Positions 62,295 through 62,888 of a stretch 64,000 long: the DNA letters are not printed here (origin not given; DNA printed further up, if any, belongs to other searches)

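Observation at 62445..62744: Orphan Nif11-type GG-leader peptide with a zinc-ribbon-like Cys-rich core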

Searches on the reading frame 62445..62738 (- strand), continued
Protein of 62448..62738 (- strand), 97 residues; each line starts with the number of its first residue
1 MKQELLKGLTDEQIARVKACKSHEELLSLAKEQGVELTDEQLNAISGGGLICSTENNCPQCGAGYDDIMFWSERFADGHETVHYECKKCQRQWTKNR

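Call 21: search_solved_structures(query=L001:10965-12362:+, max_evalue=0.001)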
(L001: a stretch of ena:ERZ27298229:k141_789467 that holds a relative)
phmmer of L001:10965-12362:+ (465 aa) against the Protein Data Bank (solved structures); distinct sequences matched with E-value up to 0.001: 11.
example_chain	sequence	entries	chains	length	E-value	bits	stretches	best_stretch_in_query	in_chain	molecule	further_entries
6efn_A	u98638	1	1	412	4.4e-10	42.1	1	83-284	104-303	Sporulation killing factor maturation protein SkfB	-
7tol_A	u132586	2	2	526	7.2e-08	34.8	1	91-228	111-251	glycerol dibiphytanyl glycerol tetraether - macrocyclic archaeol synthase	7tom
7vob_C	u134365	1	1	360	8.3e-07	31.3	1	94-257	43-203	Cytosylglucuronate decarboxylase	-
7voc_C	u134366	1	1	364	8.4e-07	31.3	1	94-257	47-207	Cytosylglucuronate decarboxylase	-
5v1q_A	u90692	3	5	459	1.1e-05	27.6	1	76-422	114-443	Radical SAM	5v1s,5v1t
1tv7_A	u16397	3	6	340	1.4e-05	27.2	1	90-237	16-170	Molybdenum cofactor biosynthesis protein A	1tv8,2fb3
8wm2_A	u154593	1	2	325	1.5e-05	27.2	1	91-187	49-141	Fe-S radical SAM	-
2fb2_A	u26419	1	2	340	2.1e-05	26.7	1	90-237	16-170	Molybdenum cofactor biosynthesis protein A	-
6c8v_A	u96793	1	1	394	3.3e-05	26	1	94-259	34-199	Coenzyme PQQ synthesis protein E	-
9dfn_A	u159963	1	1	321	0.00012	24.1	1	89-244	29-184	Radical SAM core domain-containing protein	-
9dfu_A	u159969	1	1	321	0.00022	23.3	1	90-244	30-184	Radical SAM core domain-containing protein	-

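Call 24: search_protein_families(library=pfam, alignment_id=A1, max_evalue=0.01)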
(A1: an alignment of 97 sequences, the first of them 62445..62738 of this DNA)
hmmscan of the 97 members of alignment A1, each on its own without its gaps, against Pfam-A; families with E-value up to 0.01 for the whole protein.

A. member 1, window:62445-62738:- (97 aa): 2 families
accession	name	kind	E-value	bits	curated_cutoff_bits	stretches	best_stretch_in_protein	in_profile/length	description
PF07862.16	Nif11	-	0.00011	22.8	23.8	1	16-40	22-46/48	Nif11 domain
PF01096.23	Zn_ribbon_TFIIS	-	0.0013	19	21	1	57-94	2-39/39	Transcription factor S-II (TFIIS)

B. families by the number of members that match (of 97 scanned): 47 families (the first 25 are shown)
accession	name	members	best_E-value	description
PF07862.16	Nif11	80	7.5e-07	Nif11 domain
PF08271.17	Zn_Ribbon_TF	25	2.8e-07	TFIIB zinc-binding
PF12760.12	Zn_ribbon_IS1595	20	9.4e-05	Transposase zinc-ribbon domain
PF08274.17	Zn_Ribbon_YjdM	17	3.1e-06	PhnA Zinc-Ribbon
PF01096.23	Zn_ribbon_TFIIS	17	4.2e-06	Transcription factor S-II (TFIIS)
PF07282.18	Cas12f1-like_TNB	12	6.7e-05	Cas12f1-like, TNB domain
PF23451.1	Zn_ribbon_PaaD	11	4.2e-05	PaaD zinc beta ribbon domain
PF14354.12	Lar_restr_allev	10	5e-05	Restriction alleviation protein Lar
PF09723.15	Zn_ribbon_8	8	0.00023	Zinc ribbon domain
PF13717.11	Zn_ribbon_4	4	0.00014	zinc-ribbon domain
PF03604.18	Zn_ribbon_RPAB4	4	0.00064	DNA directed RNA polymerase, 7 kDa subunit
PF19108.5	DUF5795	3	0.00025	Family of unknown function (DUF5795)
PF02701.20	Zn_ribbon_Dof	3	0.00046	Dof domain, zinc finger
PF07754.17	HVO_2753_ZBP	3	0.0016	Small zinc finger protein HVO_2753-like, Zn-binding pocket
PF24113.1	DUF7387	3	0.0018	Family of unknown function (DUF7387)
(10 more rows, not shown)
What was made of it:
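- On Nif11-like leader peptide family (TIGR03798 / PF07862): Eighty of 97 relatives hit at E<=0.01, best 7.5e-7 (call 24).
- Closest known: TFIIS/TFS/Rpb9/RPA12 C-terminal zinc ribbon. Different: Other family members resemble other ribbon types instead (TFIIB, YjdM, IS1595; call 24).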

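Call 28: predict_structure(alignment_id=A1)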
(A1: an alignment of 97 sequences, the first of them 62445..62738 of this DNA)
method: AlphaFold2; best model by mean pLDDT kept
length: 97 residues; sequences in the alignment: 97
mean_pLDDT: 66.6   pTM: 0.38
mean pLDDT of the five models: 66.6, 64.8, 64.7, 64.1, 63.6
residues with pLDDT >= 90: 9; 70-90: 32; 50-70: 36; < 50: 20
segments of 3 or more residues with pLDDT < 50: 1-7, 46-54
pLDDT, mean of each block of 10 residues (from residue 1): 47 59 57 53 46 61 84 88 90 85
secondary structure, 60 per line:
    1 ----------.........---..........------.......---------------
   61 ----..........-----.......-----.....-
elements in order: H11-19 H23-32 H39-45 E68-74 E80-86 E92-96
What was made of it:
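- On TFIIS/TFS-type zinc ribbon (PF01096): AlphaFold2 pLDDT is 84-90 (call 28).
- The zinc-ribbon core is predicted to fold on its own (call 28). AlphaFold2 shows a disordered linker at residues 46-54 and no packing between the leader and the ribbon (call 28).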

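Call 31: fold_search(model_id=the predicted structure, library=pdb)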
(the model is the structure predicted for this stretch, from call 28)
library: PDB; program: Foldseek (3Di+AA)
matches with E <= 10: 875; with E <= 0.001: 0
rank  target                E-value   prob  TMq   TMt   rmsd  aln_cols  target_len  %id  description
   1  7oba_I                5.5e-03  1.00  0.38  0.35   2.3        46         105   26  Cryo-EM structure of human RNA Polymerase I in complex with RRN3 (released 2021-12-08)
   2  7obb_I                7.1e-03  1.00  0.35  0.33   9.8        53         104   28  Cryo-EM structure of human RNA Polymerase I Open Complex (released 2021-12-08)
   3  9gex_A                1.5e-02  1.00  0.37  0.25   2.4        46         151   22  Escherichia coli NrdR with unocuppied outer nucleotide-binding site (released 2026-02-18)
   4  5fj9_I                2.0e-02  1.00  0.34  0.36   3.2        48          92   31  Cryo-EM structure of yeast apo RNA polymerase III at 4.6 A (released 2015-11-25)
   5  4c2m_I                2.0e-02  0.99  0.37  0.29  10.9        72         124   29  Structure of RNA polymerase I at 2.8 A resolution (released 2013-10-23)
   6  6hls_I                2.1e-02  1.00  0.35  0.32   2.2        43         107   32  Yeast apo RNA polymerase I* (released 2019-04-03)
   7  6hlq_I                2.1e-02  1.00  0.37  0.32   7.8        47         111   32  Yeast RNA polymerase I* elongation complex bound to nucleotide analog GMPCPP (released 2019-04-03)
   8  4c2m_X                2.7e-02  1.00  0.36  0.30  11.8        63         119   22  Structure of RNA polymerase I at 2.8 A resolution (released 2013-10-23)
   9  7p37_A                3.5e-02  1.00  0.34  0.23   1.9        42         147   26  Streptomyces coelicolor ATP-loaded NrdR (released 2022-05-11)
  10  9a6n_B                3.5e-02  1.00  0.34  0.23   2.3        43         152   23  Integrative model of SOJ-NRDR by crosslinking MS and deep learning (released 2024-09-18)
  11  1qyp_MODEL_1_A        3.5e-02  1.00  0.34  0.54   3.2        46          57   28  THERMOCOCCUS CELER RPB9, NMR, 25 STRUCTURES (released 1997-12-24)
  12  9gex_C                4.2e-02  1.00  0.37  0.26   2.3        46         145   22  Escherichia coli NrdR with unocuppied outer nucleotide-binding site (released 2026-02-18)
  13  1pqv_S                4.8e-02  0.72  0.34  0.20  15.0        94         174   18  RNA polymerase II-TFIIS complex (released 2003-08-19)
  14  9gex_B                5.1e-02  1.00  0.37  0.27   2.4        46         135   22  Escherichia coli NrdR with unocuppied outer nucleotide-binding site (released 2026-02-18)
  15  3po3_S                5.1e-02  0.92  0.34  0.21  10.0        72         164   18  Arrested RNA Polymerase II reactivation intermediate (released 2011-03-02)
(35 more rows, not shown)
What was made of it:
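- On TFIIS/TFS-type zinc ribbon (PF01096): Foldseek matches RPA12/Rpb9/C11/NrdR ribbons at rmsd 2.2-2.4 A with probability 1.00 (call 31).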

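Call 39: search_protein_families(library=pfam, proteins=[L001:10965-12362:+, L001:14270-14662:+, L001:14665-16836:+, L053:10197-11591:+, L001:6657-8111:+, L001:19046-19342:+, L001:19353-19751:+], max_evalue=0.01)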
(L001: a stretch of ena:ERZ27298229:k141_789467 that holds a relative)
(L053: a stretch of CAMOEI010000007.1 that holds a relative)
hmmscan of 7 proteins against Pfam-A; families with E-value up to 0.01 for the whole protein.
L001:10965-12362:+ (465 aa): 3 families
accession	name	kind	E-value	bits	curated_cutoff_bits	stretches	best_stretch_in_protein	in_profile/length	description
PF04055.27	Radical_SAM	-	1e-20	75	29.5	1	94-230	3-145/166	Radical SAM superfamily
PF13353.11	Fer4_12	-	5e-06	27.3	22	1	96-164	13-83/137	4Fe-4S single cluster domain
PF13186.11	SPASM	-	1e-05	26.1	21.5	1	337-408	1-67/67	Iron-sulfur cluster-binding domain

L001:14270-14662:+ (130 aa): 0 families

L001:14665-16836:+ (723 aa): 7 families
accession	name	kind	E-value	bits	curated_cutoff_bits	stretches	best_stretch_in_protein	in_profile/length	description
PF00664.28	ABC_membrane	-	2.8e-33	116.2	28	1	175-440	5-273/274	ABC transporter transmembrane region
PF03412.21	Peptidase_C39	-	7e-31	107.2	22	1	16-143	2-130/133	Peptidase C39 family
PF00005.33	ABC_tran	-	2.1e-30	106.5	25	1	506-655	1-137/137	ABC transporter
PF02463.25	SMC_N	-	3.8e-06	26.9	40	1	608-695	135-211/220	RecF/RecN/SMC N terminal domain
PF12385.14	Peptidase_C70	-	9.1e-06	26.1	19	1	19-130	10-136/141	Papain-like cysteine protease AvrRpt2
PF13529.12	Peptidase_C39_2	-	2.1e-05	25.5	24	1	17-119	4-143/143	Peptidase_C39 like family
PF01935.23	DUF87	-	0.00089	19.9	23.2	1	517-550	24-59/220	Helicase HerA, central domain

L053:10197-11591:+ (464 aa): 3 families
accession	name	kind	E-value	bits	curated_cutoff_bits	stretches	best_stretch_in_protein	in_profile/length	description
PF04055.27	Radical_SAM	-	9.1e-21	75.2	29.5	1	94-229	3-143/166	Radical SAM superfamily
PF13353.11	Fer4_12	-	1.8e-06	28.7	22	1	96-162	13-81/137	4Fe-4S single cluster domain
PF13186.11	SPASM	-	2.3e-06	28.3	21.5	1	337-408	1-67/67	Iron-sulfur cluster-binding domain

L001:6657-8111:+ (484 aa): 1 family
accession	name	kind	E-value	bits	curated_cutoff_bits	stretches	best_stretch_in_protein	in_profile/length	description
PF07228.17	SpoIIE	-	2.5e-49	168.3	25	1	293-482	1-190/192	Stage II sporulation protein E (SpoIIE)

L001:19046-19342:+ (98 aa): 2 families
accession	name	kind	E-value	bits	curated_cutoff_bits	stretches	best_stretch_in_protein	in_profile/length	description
PF01740.26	STAS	-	1.8e-14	53.8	22.6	1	6-95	7-100/106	STAS domain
PF13466.11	STAS_2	-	9.9e-05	22.9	29.2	1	13-76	2-67/80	STAS domain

L001:19353-19751:+ (132 aa): 2 families
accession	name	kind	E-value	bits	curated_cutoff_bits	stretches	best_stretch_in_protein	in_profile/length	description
PF13581.12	HATPase_c_2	-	3.6e-18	66.2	27.4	1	11-130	4-127/127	Histidine kinase-like ATPase domain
PF02518.31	HATPase_c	-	0.00064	20.6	26.4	1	43-113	10-85/111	Histidine kinase-, DNA gyrase B-, and HSP90-like ATPase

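Call 45: search_protein_families(library=pfam, proteins=[L044:787-1980:+, L001:2066-3232:+, L003:13959-14615:+, L003:5943-7874:-, L003:2586-5039:-], max_evalue=0.01)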
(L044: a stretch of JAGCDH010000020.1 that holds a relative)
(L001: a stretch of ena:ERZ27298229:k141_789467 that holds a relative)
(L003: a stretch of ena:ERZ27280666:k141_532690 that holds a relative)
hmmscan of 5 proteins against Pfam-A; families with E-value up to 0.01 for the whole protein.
L044:787-1980:+ (397 aa): 0 families

L001:2066-3232:+ (388 aa): 1 family
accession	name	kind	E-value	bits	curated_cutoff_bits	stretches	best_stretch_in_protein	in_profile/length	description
PF07804.18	HipA_C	-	0.0002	21.5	30.5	1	241-306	99-165/213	HipA-like C-terminal domain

L003:13959-14615:+ (218 aa): 0 families

L003:5943-7874:- (643 aa): 0 families

L003:2586-5039:- (817 aa): 0 families

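Call 47: find_related_loci(query=A1, collection=viral_contigs, flank=8000)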
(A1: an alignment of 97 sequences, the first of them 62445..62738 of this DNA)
Query A1 (97 aa) in viral_contigs; peptide patterns used: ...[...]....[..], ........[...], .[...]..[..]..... (x = any residue, [..] = any of these).
600 stretches matched a pattern, but none encodes a relative of the query by tblastn (E <= 1e-3).
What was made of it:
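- Tried and rejected: No relative was found in IMG/VR (call 47).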

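Call 55: search_protein_representatives(alignment_id=A1)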
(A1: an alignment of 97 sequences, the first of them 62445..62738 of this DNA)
Query: 97 sequences, 93 profile positions. Proteins with E-value up to 0.001 (for the whole library): 3340; up to 1e-10: 538; up to 1e-30: 2. The best 150 are listed.
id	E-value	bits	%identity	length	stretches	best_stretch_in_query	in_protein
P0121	4.3e-32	126.0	-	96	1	1-91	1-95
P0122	1.8e-31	124.0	-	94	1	1-91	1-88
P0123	1.9e-30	120.8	-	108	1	1-90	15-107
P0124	2.3e-30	120.5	-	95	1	1-90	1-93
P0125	3.3e-30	120.0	-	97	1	1-91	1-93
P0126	7.4e-30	118.9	-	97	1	1-91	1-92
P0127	8.7e-30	118.6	-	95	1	1-91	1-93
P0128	1.2e-29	118.3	-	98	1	1-91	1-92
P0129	1.7e-29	117.7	-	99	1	1-91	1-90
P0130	1.8e-29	117.6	-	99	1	1-92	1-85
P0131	2.0e-29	117.5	-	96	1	1-90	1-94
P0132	2.4e-29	117.2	-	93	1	1-89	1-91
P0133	5.3e-29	116.1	-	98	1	1-89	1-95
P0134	5.8e-29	116.0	-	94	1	1-90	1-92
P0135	7.3e-29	115.7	-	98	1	2-92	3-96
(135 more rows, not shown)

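Call 57: find_homologous_proteins(query=L053:10197-11591:+, max_evalue=1e-20)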
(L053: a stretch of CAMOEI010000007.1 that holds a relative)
Query L053:10197-11591:+ (464 aa): 1689 proteins with E <= 1e-20 among 4787 candidates; the best 120 are listed.
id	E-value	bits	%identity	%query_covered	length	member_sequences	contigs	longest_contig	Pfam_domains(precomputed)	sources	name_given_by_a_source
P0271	0.0e+0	1076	99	100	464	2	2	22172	PF13186.12,PF04055.28,PF13353.12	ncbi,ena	-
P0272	6.7e-274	927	84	100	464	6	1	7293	PF13186.12,PF04055.28,PF13353.12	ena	-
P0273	5.2e-273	924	84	100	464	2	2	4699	PF13186.12,PF04055.28,PF13353.12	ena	-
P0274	3.8e-269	911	81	100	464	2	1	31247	PF13186.12,PF04055.28,PF13353.12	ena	-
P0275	3.3e-268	908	81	100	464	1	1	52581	PF13186.12,PF04055.28,PF13353.12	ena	-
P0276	3.5e-268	908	82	100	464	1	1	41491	PF13186.12,PF04055.28,PF13353.12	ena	-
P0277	4.9e-268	907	80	100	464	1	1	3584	PF13186.12,PF04055.28,PF13353.12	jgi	jgi:radical SAM protein with 4Fe4S-binding SPASM domain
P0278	6.2e-268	907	82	100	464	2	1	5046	PF13186.12,PF04055.28,PF13353.12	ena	-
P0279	7.5e-268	907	81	100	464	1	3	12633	PF13186.12,PF04055.28,PF13353.12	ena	-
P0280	7.9e-268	907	82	100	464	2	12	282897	PF13186.12,PF04055.28,PF13353.12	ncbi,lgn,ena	-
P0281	7.7e-267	904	80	100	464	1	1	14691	PF13186.12,PF04055.28,PF13353.12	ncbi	-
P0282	1.3e-266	903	81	100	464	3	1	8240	PF13186.12,PF04055.28,PF13353.12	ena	-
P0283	1.3e-266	903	80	100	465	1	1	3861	PF13186.12,PF04055.28,PF13353.12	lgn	-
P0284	1.4e-266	903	80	100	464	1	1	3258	PF13186.12,PF04055.28,PF13353.12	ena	-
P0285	1.9e-266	902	81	100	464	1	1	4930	PF13186.12,PF04055.28,PF13353.12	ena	-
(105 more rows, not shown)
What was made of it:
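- It is highly conserved, at 77-84% identity over more than 120 clusters (call 57).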

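Call 66: predict_structure(alignment_id=A2)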
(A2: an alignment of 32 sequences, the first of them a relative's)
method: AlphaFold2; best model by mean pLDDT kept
length: 464 residues; sequences in the alignment: 32
mean_pLDDT: 68.4   pTM: 0.66
mean pLDDT of the five models: 68.4, 68.3, 66.3, 64.4, 63.7
residues with pLDDT >= 90: 147; 70-90: 114; 50-70: 53; < 50: 150
segments of 3 or more residues with pLDDT < 50: 96-115, 204-206, 265-273, 322-435
pLDDT, mean of each block of 10 residues (from residue 1): 93 77 78 92 94 94 95 91 67 50 35 52 78 74 63 90 85 84 93 79 55 86 96 83 93 95 52 58 89 95 88 91 37 32 33 34 39 38 43 37 34 34 32 49 81 90 54
secondary structure, 60 per line:
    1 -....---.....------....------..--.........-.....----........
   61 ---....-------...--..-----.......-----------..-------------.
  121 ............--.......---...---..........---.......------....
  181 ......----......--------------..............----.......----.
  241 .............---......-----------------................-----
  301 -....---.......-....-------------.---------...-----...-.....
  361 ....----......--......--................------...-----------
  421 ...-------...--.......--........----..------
elements in order: E2-5 E9-13 E20-23 H34-42 E44-48 H53-60 E64-67 E87-93 H120-132 E135-141 H151-160 E164-170 H177-186 E191-196 H211-224 E229-235 H240-253 E257-262 H280-295 E302-305 E309-312 E317-320 E344-346 E352-354 H356-364 H369-374 H377-382 H385-400 E421-423 E431-433 H436-442 H445-452

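Call 68: fold_search(model_id=the predicted structure, library=pdb)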
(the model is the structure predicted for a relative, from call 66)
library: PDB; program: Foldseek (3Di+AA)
matches with E <= 10: 1757; with E <= 0.001: 146
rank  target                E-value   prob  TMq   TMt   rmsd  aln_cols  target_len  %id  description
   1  6efn                  9.3e-12  1.00  0.45  0.53   8.1       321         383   16  Structure of a RiPP maturase, SkfB (released 2018-10-24)
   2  5v1q_B                1.1e-10  1.00  0.44  0.46   6.4       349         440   13  Crystal structure of Streptococcus suis SuiB (released 2017-08-30)
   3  6c8v                  2.7e-10  1.00  0.34  0.48   5.1       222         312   17  X-ray structure of PqqE from Methylobacterium extorquens (released 2018-02-14)
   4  5v1t_A                2.7e-10  1.00  0.46  0.49   9.4       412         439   13  Crystal structure of Streptococcus suis SuiB bound to precursor peptide SuiA (released 2017-08-30)
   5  6q2p_A                2.8e-10  1.00  0.35  0.53   5.0       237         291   16  Crystal structure of mouse viperin bound to cytidine triphosphate and S-adenosylhomocysteine (released 2020-01-22)
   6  5v1s_A                7.4e-10  1.00  0.42  0.46   8.0       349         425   12  Crystal structure of Streptococcus suis SuiB bound to S-adenosylmethionine (released 2017-08-30)
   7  7vob                  7.4e-10  1.00  0.32  0.44  12.7       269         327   18  The crystal structure of a Radical SAM Enzyme BlsE involved in the Biosynthesis of Blasticidin S (released 2022-05-04)
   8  5vsl_A                7.9e-10  1.00  0.35  0.59   5.0       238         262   16  Crystal structure of viperin with bound [4Fe-4S] cluster and S-adenosylhomocysteine (SAH) (released 2017-06-14)
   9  5v1s_B                7.9e-10  1.00  0.44  0.47   6.0       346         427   14  Crystal structure of Streptococcus suis SuiB bound to S-adenosylmethionine (released 2017-08-30)
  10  6q2p_B                1.1e-09  1.00  0.35  0.53   5.0       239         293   16  Crystal structure of mouse viperin bound to cytidine triphosphate and S-adenosylhomocysteine (released 2020-01-22)
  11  6q2q_A                1.9e-09  1.00  0.35  0.53   9.5       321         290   14  Crystal structure of mouse viperin bound to uridine triphosphate and S-adenosylhomocysteine (released 2020-01-22)
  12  7n7h                  2.1e-09  1.00  0.34  0.52  10.3       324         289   15  X-ray crystal structure of Viperin-like enzyme from Nematostella vectensis (released 2021-07-07)
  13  6q2q_B                2.5e-09  1.00  0.35  0.54   8.9       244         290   16  Crystal structure of mouse viperin bound to uridine triphosphate and S-adenosylhomocysteine (released 2020-01-22)
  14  9dgw_B                3.1e-09  1.00  0.33  0.52   8.8       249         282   17  X-ray crystal structure of the Viperin-like enzyme from T. virens with bound CTP and SAM (released 2025-02-12)
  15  7tom                  3.5e-09  1.00  0.37  0.34  14.0       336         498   19  X-ray crystal structure of glycerol dibiphytanyl glycerol tetraether - macrocyclic archaeol synthase (GDGT-MAS) from Met (released 2022-08-31)
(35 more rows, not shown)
